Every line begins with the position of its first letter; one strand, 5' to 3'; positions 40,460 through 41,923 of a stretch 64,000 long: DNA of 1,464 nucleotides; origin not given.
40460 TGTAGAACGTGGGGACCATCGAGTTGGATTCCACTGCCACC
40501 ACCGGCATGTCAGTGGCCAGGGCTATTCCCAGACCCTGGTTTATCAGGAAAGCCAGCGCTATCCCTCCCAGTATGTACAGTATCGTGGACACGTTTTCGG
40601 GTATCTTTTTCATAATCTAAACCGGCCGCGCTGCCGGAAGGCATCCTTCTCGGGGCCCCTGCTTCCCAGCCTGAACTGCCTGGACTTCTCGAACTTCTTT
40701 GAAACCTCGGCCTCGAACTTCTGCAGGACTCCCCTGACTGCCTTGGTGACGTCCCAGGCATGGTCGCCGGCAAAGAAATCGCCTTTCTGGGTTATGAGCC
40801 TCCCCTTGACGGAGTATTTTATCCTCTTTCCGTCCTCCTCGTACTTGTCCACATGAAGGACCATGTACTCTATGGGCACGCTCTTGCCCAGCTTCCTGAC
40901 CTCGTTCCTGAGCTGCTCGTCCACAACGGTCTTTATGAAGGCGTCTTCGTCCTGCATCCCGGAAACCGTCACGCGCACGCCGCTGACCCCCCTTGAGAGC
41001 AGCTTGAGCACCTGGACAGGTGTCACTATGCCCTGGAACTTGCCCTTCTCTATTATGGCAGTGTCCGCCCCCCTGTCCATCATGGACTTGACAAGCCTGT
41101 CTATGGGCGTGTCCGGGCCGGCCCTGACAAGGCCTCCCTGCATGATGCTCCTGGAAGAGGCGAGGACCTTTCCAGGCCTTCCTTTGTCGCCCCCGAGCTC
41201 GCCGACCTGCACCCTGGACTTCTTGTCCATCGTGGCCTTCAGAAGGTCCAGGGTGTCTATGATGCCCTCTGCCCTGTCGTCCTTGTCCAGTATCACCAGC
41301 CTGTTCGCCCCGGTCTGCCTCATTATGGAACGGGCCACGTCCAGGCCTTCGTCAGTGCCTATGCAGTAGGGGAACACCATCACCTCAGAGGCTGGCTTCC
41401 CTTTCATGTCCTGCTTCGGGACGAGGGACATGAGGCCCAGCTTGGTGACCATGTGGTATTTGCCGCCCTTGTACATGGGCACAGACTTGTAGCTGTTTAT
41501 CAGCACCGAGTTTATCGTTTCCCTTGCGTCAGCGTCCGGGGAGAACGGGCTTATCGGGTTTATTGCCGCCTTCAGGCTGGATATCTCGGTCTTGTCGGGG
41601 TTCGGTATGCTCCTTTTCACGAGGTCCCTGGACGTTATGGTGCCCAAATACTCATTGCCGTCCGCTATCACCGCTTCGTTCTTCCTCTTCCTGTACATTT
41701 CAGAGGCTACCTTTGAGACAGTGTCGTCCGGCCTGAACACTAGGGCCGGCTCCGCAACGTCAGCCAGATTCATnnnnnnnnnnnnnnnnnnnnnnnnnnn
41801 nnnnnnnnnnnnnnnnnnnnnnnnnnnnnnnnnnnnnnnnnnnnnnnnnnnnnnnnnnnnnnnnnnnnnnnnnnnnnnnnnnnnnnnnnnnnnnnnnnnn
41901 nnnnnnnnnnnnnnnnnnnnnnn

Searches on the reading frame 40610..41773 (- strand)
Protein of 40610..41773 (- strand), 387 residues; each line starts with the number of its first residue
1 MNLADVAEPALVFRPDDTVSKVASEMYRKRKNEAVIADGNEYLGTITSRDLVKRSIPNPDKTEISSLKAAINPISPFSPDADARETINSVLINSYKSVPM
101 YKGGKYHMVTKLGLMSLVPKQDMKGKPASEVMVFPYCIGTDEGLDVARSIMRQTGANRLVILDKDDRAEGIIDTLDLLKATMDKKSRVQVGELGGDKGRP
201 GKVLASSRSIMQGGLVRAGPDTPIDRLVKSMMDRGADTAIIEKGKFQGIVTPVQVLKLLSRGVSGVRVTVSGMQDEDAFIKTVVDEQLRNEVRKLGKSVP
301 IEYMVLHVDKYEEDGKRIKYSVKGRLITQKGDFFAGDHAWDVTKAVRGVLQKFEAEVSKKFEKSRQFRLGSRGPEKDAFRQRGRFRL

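Call 14: find_encoding_contigs(protein=window:40610-41773:-, flank=10000, max_places=1)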
Protein window:40610-41773:- (387 aa): 9 contigs read that carry it; 1 place shown.
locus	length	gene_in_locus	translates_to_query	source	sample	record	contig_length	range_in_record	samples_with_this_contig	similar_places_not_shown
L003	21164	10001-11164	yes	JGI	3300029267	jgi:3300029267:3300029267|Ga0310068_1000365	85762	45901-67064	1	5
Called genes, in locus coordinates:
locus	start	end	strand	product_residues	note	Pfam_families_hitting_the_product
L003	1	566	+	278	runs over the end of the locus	PF01256:Carb_kinase, PF02110:HK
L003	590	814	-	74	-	-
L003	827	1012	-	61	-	-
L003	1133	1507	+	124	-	PF12840:HTH_20, PF01022:HTH_5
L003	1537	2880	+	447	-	-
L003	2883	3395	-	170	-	-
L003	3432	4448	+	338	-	-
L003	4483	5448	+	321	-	-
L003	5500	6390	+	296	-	-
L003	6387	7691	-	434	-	PF27218:MJ0043_C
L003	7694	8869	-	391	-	PF07431:DUF1512, PF23542:DUF1512_C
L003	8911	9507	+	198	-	-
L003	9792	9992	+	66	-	PF00833:Ribosomal_S17e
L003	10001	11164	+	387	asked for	PF00571:CBS (faint)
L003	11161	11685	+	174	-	-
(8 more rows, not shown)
